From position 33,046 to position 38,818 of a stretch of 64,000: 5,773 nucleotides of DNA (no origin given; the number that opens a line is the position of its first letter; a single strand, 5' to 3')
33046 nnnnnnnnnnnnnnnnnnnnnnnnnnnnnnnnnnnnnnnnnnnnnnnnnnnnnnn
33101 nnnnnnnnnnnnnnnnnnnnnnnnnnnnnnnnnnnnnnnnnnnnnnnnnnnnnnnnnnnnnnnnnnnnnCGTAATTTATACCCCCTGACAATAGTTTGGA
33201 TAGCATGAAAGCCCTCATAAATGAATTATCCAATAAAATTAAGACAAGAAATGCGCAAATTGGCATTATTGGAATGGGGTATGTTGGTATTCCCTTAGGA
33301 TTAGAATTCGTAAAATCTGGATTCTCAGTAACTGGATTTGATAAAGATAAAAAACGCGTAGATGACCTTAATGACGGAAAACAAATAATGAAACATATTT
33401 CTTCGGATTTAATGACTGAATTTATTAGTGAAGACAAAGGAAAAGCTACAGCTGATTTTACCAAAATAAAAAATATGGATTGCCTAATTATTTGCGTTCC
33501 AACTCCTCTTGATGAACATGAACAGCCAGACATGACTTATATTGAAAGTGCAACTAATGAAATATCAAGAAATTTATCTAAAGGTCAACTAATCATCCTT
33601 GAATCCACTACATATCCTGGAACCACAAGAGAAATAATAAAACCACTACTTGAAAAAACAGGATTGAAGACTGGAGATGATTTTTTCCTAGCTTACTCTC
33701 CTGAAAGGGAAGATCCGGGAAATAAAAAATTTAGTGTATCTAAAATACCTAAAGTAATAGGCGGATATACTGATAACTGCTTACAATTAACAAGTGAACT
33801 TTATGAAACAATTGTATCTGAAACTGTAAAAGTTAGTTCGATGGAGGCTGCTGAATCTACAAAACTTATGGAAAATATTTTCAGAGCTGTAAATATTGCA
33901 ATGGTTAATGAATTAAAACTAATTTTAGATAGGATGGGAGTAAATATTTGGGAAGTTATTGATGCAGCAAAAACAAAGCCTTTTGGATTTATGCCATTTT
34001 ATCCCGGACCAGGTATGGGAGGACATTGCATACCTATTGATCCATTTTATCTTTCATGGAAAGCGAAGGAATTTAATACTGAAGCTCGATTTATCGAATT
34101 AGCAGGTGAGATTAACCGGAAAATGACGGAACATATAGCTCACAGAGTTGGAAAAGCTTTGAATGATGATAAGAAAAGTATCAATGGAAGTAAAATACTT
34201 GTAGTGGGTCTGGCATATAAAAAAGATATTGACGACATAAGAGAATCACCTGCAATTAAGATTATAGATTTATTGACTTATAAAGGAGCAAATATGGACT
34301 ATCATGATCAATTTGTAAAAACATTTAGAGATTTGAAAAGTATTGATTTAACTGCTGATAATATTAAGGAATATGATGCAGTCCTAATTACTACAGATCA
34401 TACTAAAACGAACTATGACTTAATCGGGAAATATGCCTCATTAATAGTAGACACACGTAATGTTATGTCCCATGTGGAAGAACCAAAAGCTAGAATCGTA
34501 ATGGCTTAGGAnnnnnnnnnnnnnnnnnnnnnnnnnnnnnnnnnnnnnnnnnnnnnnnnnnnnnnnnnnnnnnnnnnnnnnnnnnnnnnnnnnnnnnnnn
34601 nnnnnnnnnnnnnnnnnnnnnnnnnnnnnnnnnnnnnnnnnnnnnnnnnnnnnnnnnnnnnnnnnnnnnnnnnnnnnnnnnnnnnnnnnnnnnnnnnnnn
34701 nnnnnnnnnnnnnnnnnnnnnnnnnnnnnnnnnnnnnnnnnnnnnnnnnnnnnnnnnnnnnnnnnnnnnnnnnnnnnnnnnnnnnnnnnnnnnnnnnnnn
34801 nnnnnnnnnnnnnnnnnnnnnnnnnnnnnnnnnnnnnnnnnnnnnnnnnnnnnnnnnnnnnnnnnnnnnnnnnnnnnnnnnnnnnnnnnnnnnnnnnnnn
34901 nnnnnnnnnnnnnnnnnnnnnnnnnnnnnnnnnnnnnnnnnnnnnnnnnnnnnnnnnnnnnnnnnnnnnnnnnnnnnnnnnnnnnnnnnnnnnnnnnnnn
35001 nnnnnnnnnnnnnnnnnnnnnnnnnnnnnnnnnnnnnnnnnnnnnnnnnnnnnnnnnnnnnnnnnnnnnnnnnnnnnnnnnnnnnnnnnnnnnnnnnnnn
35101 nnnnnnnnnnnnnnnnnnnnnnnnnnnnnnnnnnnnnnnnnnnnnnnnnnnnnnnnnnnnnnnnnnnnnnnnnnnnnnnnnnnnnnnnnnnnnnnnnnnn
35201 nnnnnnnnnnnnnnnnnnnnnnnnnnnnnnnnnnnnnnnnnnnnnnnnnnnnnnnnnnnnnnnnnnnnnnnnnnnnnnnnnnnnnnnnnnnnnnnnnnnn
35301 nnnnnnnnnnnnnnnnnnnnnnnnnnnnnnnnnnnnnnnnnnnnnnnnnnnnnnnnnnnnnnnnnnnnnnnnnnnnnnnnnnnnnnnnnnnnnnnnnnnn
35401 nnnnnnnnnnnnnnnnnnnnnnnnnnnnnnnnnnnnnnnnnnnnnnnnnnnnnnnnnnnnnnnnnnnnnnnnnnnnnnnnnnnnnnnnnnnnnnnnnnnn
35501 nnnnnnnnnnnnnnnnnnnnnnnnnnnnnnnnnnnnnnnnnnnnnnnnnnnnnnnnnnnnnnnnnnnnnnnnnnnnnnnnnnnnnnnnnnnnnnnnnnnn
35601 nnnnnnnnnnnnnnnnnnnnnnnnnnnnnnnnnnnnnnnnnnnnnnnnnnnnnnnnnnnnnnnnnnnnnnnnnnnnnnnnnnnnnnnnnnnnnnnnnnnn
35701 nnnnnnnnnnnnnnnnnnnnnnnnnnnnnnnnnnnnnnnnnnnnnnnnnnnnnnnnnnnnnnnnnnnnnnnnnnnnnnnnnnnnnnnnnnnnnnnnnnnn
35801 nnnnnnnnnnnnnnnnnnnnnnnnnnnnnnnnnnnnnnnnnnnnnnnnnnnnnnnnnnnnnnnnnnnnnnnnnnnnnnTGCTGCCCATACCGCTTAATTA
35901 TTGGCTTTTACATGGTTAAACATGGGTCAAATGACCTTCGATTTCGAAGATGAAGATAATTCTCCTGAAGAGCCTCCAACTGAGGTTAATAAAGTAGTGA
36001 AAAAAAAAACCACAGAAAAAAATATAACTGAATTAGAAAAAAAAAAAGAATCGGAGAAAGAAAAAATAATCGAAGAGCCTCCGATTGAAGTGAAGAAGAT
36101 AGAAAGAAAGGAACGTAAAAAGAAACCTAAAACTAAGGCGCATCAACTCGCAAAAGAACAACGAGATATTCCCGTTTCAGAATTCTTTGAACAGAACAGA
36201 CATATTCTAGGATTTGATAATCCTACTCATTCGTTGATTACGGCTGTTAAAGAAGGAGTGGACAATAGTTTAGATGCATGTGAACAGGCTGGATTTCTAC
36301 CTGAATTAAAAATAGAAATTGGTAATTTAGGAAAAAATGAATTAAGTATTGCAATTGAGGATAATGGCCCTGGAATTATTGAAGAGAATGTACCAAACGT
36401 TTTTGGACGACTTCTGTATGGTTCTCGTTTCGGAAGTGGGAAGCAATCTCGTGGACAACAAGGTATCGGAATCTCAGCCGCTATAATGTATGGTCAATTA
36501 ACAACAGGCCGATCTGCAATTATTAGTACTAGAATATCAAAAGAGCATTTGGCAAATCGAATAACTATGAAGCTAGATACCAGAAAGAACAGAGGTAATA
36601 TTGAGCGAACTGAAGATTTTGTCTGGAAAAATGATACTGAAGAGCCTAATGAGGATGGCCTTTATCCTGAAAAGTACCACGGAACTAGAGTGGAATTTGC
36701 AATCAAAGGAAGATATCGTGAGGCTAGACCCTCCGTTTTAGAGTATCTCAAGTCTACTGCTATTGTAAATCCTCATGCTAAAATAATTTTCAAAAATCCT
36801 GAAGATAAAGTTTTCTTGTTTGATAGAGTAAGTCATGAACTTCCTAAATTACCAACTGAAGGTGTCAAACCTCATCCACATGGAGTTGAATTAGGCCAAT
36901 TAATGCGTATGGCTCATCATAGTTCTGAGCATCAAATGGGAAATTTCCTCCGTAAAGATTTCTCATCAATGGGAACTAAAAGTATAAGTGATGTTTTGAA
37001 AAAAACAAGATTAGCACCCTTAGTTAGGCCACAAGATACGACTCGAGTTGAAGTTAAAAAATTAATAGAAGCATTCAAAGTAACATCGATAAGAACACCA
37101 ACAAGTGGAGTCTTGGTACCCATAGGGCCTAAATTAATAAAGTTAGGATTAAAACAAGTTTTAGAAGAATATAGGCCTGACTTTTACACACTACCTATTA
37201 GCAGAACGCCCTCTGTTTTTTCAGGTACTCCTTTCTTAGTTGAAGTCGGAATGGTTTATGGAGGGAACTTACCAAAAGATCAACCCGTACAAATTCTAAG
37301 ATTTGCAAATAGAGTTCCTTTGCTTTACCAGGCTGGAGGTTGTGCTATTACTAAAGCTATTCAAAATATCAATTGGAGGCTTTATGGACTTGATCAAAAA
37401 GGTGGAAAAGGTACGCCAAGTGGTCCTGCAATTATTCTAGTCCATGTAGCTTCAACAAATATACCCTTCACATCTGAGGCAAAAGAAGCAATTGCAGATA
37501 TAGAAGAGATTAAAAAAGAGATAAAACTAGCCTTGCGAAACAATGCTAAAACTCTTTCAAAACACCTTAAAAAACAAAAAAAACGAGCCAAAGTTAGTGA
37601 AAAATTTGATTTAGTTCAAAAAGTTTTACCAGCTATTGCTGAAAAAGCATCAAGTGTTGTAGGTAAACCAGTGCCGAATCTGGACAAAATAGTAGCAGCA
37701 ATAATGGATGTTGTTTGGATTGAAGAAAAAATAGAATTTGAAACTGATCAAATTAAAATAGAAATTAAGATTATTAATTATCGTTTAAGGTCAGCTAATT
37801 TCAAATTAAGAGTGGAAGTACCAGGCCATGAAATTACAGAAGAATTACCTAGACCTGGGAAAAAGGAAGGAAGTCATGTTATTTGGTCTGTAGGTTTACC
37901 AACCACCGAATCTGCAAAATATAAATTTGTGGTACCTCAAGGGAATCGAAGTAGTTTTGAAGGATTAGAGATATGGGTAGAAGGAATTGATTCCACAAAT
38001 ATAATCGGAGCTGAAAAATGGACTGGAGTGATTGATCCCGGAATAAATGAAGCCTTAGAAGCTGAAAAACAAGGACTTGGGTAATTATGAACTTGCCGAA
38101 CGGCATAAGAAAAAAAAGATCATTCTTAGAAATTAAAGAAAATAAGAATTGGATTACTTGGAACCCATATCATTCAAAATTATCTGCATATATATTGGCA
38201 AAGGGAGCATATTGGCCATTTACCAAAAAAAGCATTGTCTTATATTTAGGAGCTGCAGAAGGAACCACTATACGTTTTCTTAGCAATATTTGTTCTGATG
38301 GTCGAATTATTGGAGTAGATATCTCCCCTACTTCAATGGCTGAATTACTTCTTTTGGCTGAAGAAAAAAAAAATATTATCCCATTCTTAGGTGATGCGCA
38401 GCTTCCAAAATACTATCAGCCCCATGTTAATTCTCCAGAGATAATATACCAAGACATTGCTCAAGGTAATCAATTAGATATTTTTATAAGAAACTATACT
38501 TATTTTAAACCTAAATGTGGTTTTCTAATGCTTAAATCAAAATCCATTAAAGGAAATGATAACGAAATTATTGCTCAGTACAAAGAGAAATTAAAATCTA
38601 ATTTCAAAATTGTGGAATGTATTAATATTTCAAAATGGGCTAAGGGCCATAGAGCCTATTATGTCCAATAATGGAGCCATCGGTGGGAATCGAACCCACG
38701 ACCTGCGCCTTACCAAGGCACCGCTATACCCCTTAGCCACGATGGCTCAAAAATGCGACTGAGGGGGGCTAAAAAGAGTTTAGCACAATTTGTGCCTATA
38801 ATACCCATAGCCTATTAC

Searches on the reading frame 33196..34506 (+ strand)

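Call 67: search_protein_families(library=pfam, proteins=[window:33196-34506:+], max_evalue=0.001)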
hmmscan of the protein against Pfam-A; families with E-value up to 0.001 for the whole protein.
window:33196-34506:+ (437 aa): 6 families
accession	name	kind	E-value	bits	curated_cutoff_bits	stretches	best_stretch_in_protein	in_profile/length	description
PF03721.20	UDPG_MGDP_dh_N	-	1.9e-44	151.9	27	1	21-197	2-181/187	UDP-glucose/GDP-mannose dehydrogenase family, NAD binding domain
PF00984.24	UDPG_MGDP_dh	-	1.1e-31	109.2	25.4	1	218-308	2-93/94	UDP-glucose/GDP-mannose dehydrogenase family, central domain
PF03720.21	UDPG_MGDP_dh_C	-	2e-20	73.5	30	1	335-425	1-102/103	UDP-glucose/GDP-mannose dehydrogenase family, UDP binding domain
PF03446.21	NAD_binding_2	-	1.1e-09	38.9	21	1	21-154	1-110/161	NAD binding domain of 6-phosphogluconate dehydrogenase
PF02254.24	TrkA_N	-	0.00088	20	23.8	0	23-68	2-45/116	TrkA-N domain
PF02558.23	ApbA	-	0.00092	19.3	22.2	0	22-103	1-76/150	Ketopantoate reductase PanE/ApbA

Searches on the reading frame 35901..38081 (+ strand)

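Call 67: search_protein_families(library=pfam, proteins=[window:35901-38081:+], max_evalue=0.001)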
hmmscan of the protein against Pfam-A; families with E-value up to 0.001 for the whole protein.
window:35901-38081:+ (727 aa): 4 families
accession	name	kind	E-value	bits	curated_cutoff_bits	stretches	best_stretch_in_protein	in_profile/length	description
PF09239.17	Topo-VIb_trans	-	5.6e-59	198.9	24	1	400-568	1-159/159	Topoisomerase VI B subunit, transducer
PF02518.31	HATPase_c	-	2.8e-10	41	26.4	1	111-202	5-85/111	Histidine kinase-, DNA gyrase B-, and HSP90-like ATPase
PF13589.12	HATPase_c_3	-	7.2e-10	39.5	25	1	111-223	2-105/137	Histidine kinase-, DNA gyrase B-, and HSP90-like ATPase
PF18000.7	Top6b_C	-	5e-06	27.1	28.6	1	589-699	2-108/111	Type 2 DNA topoisomerase 6 subunit B C-terminal domain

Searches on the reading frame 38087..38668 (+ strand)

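Call 67: search_protein_families(library=pfam, proteins=[window:38087-38668:+], max_evalue=0.001)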
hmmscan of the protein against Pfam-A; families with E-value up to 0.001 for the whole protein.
window:38087-38668:+ (194 aa): 1 family
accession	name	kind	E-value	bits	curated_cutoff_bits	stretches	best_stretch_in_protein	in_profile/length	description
PF01269.23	Fibrillarin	-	6.7e-40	137.1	27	1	18-191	42-221/227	Fibrillarin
